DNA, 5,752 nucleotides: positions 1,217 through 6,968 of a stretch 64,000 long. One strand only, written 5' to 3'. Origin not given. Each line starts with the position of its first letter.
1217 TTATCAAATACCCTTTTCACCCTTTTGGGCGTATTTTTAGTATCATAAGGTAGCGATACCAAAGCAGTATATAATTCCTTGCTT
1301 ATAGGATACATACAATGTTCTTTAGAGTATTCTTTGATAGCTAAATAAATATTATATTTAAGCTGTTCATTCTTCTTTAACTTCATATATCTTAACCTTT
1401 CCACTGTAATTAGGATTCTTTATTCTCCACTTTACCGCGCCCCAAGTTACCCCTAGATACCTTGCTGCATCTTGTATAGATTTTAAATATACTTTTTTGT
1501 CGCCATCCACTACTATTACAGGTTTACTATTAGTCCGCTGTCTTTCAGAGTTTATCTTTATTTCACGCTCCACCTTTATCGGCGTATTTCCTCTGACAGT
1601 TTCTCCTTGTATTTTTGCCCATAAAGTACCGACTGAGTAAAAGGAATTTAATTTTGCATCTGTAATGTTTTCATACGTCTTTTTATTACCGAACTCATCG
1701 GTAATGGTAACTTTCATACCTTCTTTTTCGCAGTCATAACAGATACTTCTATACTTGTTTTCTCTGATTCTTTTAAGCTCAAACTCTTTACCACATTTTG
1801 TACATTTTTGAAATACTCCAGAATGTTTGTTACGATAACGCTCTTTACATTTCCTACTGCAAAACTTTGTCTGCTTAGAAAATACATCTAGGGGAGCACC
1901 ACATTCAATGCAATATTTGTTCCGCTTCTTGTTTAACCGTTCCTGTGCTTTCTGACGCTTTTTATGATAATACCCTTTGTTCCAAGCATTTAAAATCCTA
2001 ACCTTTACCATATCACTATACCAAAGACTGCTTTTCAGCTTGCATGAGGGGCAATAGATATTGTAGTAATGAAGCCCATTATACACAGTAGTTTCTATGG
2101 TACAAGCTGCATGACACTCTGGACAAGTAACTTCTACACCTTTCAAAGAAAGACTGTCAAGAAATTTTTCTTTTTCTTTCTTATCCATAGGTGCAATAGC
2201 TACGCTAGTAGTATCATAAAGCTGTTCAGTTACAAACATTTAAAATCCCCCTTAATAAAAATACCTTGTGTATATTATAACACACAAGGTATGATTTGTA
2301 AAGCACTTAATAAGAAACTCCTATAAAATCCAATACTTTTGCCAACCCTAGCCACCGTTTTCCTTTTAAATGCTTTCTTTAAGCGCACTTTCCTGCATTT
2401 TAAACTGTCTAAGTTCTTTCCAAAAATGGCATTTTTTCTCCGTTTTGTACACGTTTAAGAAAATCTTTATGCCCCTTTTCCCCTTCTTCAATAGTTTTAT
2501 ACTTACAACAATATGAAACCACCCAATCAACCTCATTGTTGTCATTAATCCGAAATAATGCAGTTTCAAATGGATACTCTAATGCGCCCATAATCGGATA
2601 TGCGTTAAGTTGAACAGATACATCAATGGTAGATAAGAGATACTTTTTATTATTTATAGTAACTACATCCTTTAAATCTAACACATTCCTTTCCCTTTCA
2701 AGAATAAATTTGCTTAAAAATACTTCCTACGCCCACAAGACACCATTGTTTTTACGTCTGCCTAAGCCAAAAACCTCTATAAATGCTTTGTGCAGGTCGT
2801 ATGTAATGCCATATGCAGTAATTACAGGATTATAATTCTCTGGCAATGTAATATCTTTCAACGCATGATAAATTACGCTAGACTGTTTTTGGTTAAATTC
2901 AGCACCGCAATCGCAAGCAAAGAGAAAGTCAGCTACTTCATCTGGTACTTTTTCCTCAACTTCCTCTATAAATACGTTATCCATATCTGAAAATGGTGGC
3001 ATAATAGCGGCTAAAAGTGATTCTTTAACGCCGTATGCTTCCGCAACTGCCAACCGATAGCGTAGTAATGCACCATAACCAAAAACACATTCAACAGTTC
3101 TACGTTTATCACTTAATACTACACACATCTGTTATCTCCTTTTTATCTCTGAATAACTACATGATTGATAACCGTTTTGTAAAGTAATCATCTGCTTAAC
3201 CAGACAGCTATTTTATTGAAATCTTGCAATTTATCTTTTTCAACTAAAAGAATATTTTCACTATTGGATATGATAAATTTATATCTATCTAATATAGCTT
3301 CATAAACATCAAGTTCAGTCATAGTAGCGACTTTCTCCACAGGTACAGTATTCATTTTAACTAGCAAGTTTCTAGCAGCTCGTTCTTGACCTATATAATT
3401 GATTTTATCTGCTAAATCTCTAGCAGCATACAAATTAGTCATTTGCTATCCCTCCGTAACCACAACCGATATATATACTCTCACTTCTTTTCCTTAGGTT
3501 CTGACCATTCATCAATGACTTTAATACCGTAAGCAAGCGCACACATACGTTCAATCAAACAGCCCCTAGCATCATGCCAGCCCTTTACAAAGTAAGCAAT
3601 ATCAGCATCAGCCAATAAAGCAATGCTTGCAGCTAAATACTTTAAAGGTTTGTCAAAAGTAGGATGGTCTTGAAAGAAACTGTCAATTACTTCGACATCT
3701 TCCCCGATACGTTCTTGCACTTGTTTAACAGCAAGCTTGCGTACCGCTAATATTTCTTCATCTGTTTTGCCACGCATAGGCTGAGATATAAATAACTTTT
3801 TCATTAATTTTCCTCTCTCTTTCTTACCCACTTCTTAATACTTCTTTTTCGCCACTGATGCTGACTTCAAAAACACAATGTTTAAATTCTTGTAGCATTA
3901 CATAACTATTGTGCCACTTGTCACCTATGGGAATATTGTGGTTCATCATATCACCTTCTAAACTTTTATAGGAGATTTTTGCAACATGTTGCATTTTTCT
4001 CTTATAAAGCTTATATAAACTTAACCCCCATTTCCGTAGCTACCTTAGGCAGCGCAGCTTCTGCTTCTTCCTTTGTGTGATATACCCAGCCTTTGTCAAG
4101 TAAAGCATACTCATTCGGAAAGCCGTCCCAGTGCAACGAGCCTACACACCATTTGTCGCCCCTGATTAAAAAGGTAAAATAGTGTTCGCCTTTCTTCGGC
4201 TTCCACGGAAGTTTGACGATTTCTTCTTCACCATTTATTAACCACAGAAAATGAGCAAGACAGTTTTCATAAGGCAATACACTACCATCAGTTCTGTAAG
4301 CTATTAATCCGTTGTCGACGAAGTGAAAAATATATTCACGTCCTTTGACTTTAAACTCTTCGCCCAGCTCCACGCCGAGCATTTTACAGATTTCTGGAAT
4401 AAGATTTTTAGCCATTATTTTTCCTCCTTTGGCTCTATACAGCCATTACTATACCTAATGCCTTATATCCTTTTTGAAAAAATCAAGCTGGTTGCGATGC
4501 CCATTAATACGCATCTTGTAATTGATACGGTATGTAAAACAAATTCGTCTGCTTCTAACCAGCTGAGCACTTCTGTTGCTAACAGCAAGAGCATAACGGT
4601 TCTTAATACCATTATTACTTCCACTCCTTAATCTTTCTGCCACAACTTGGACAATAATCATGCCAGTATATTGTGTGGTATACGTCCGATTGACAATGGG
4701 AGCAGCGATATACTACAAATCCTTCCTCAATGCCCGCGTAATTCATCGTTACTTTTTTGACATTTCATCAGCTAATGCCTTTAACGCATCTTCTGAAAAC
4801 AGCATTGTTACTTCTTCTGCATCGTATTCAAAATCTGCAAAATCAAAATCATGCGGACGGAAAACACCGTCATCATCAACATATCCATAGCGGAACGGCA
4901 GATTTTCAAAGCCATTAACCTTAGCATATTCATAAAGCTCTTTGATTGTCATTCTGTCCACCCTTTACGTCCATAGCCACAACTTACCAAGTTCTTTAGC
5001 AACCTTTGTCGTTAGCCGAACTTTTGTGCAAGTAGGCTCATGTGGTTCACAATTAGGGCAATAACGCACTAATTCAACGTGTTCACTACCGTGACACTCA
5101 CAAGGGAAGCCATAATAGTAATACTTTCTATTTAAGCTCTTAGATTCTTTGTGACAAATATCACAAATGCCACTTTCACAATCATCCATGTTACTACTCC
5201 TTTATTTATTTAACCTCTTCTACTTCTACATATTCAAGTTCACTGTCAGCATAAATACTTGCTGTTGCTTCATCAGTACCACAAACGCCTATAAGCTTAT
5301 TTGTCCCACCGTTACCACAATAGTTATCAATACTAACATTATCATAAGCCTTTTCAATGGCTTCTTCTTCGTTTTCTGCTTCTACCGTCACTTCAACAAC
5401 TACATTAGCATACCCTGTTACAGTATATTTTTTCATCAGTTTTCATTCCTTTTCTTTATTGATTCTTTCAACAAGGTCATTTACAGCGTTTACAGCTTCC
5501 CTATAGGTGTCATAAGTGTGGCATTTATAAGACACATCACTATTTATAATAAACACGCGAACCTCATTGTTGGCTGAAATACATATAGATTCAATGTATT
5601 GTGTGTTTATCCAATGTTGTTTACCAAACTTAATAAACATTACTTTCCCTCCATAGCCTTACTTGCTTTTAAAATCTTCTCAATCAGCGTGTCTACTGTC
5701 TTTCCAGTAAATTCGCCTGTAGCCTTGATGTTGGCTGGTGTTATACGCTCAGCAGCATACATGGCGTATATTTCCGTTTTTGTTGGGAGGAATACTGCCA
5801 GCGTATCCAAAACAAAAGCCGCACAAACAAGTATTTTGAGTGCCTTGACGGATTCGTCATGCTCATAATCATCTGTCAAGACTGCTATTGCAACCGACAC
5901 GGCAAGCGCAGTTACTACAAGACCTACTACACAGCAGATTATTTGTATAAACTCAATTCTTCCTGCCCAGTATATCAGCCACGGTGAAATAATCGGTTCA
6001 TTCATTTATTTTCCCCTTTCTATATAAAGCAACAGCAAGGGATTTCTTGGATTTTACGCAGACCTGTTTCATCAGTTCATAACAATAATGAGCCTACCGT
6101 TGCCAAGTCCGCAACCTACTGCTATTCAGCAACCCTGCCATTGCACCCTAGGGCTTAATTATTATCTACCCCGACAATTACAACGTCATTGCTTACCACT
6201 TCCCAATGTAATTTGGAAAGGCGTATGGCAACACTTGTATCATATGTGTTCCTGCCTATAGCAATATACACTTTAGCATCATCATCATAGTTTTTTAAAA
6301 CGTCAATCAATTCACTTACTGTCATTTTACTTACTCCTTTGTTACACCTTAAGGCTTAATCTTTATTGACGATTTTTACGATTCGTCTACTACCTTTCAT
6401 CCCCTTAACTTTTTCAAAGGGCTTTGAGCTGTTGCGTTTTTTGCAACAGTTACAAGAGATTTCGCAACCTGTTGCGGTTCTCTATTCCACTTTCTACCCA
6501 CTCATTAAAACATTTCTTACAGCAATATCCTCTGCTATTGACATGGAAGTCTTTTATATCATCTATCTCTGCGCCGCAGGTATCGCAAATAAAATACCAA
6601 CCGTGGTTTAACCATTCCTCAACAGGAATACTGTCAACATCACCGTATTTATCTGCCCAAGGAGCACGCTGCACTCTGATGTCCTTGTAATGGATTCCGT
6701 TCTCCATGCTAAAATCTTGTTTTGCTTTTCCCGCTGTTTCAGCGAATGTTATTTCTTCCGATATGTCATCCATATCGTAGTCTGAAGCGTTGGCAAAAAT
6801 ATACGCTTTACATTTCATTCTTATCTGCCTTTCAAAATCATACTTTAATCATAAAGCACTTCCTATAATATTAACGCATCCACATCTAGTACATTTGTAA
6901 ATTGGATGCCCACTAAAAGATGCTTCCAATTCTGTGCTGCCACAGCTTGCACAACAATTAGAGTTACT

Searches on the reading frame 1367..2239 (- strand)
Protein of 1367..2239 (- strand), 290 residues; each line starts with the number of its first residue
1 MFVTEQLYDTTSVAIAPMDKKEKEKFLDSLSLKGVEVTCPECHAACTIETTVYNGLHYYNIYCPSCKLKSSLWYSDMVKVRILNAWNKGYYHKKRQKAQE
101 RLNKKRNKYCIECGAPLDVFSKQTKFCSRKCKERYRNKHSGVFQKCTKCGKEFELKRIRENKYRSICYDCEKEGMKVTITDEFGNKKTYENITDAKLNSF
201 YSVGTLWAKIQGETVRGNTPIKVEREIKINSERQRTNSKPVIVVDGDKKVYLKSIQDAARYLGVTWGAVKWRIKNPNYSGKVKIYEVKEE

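Call 21: search_protein_families(library=phrogs, proteins=[window:1367-2239:-], max_evalue=0.001)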
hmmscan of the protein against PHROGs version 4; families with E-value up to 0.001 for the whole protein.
window:1367-2239:- (290 aa): 2 families
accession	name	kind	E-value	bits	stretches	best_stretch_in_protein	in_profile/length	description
phrog_1271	-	DNA, RNA and nucleotide metabolism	1.5e-09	38.7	1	41-182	121-247/361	HNH endonuclease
phrog_20494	-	unknown function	2.2e-05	25.8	1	105-139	3-37/115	-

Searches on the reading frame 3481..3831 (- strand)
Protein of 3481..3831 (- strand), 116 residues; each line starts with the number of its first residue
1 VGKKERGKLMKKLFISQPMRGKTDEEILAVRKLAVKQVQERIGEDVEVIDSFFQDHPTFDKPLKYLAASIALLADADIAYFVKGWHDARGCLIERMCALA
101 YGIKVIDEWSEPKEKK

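Call 21: search_protein_families(library=phrogs, proteins=[window:3481-3831:-], max_evalue=0.001)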
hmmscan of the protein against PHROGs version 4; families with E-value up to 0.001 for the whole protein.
window:3481-3831:- (116 aa): 2 families
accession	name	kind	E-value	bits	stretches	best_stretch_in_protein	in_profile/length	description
phrog_355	-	DNA, RNA and nucleotide metabolism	9.6e-17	62.2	1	4-108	68-172/249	nucleoside 2-deoxyribosyltransferase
phrog_5781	-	unknown function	1.1e-08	35.9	1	8-112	3-103/220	-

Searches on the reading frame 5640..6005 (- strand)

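Call 21: search_protein_families(library=phrogs, proteins=[window:5640-6005:-], max_evalue=0.001)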
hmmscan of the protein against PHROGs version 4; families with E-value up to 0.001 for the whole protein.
window:5640-6005:- (121 aa): 1 family
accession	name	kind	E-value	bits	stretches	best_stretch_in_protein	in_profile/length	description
phrog_3878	-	unknown function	2.8e-18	67.3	1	5-120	1-122/129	-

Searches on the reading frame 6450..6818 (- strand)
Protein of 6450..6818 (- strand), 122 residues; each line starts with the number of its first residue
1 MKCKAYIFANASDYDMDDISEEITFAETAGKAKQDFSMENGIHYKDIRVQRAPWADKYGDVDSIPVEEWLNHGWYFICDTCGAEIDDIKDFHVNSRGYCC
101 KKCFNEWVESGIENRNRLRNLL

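Call 21: search_protein_families(library=phrogs, proteins=[window:6450-6818:-], max_evalue=0.001)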
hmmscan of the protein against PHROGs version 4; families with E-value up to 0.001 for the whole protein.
window:6450-6818:- (122 aa): 2 families
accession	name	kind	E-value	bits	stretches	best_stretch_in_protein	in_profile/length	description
phrog_9207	-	unknown function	4.2e-12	47.3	1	4-90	2-92/104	-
phrog_8514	-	unknown function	6.7e-11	43.4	1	1-104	2-112/204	-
